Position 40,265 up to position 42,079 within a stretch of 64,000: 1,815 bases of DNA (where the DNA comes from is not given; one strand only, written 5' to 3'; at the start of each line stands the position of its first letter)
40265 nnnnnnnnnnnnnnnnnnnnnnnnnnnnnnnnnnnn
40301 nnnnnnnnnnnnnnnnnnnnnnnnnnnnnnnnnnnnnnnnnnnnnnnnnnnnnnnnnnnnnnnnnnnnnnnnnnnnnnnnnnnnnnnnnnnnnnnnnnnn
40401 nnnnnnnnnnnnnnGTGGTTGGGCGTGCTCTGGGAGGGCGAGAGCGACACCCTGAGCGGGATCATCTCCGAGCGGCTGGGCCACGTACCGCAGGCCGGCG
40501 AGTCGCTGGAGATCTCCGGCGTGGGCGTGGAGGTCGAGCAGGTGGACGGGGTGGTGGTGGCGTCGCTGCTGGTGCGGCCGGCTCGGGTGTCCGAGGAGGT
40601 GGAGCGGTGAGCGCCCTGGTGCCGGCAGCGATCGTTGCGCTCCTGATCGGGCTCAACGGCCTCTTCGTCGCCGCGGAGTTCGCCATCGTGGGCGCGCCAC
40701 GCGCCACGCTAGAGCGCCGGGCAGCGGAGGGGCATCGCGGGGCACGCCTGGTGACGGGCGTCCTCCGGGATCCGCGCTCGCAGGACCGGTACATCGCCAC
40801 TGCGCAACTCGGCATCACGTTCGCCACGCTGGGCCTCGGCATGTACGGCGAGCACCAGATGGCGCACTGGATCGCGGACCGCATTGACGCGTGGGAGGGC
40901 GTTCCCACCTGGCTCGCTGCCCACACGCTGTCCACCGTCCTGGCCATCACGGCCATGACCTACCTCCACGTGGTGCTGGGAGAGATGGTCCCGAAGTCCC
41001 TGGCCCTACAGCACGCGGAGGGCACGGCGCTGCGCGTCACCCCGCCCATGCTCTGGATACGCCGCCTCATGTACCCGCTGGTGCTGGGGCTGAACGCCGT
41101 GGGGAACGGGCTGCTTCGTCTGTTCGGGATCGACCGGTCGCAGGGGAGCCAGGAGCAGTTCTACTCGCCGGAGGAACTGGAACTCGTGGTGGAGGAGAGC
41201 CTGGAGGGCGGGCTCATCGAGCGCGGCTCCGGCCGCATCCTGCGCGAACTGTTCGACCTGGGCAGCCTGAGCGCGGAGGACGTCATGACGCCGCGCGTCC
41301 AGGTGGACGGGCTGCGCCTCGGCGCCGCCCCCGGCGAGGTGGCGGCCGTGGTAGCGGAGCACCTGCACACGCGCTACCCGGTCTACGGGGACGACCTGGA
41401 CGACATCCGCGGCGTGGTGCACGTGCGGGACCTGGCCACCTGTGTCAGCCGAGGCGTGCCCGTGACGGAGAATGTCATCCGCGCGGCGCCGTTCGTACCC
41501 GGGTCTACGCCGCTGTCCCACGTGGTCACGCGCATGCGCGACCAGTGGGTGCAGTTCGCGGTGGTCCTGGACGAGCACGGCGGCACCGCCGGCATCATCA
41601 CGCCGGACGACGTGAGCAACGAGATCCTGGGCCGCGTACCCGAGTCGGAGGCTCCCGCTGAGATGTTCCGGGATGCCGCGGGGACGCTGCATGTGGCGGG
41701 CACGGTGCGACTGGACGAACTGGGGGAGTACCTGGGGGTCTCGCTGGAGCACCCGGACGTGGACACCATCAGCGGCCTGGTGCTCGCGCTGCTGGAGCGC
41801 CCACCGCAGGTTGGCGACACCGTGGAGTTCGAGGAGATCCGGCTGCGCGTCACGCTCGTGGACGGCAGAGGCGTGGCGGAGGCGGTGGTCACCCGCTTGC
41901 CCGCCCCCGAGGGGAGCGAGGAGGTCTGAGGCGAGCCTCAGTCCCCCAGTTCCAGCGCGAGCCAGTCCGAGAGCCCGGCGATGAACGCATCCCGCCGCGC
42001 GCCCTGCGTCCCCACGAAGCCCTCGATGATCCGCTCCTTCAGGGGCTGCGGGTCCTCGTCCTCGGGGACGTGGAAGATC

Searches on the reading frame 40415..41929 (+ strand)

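Call 41: search_protein_families(library=pfam, proteins=[window:40415-41929:+], max_evalue=0.00001)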
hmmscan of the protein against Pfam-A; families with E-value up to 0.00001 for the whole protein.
window:40415-41929:+ (504 aa): 3 families
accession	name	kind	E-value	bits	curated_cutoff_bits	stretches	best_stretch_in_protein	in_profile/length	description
PF01595.25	CNNM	-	6.2e-50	169.8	28.4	1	73-270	2-179/181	Cyclin M transmembrane N-terminal domain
PF03471.22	CorC_HlyC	-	9e-17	61.3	27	1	422-494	5-79/81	Transporter associated domain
PF00571.33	CBS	-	2.2e-10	41.1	24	0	358-405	9-56/57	CBS domain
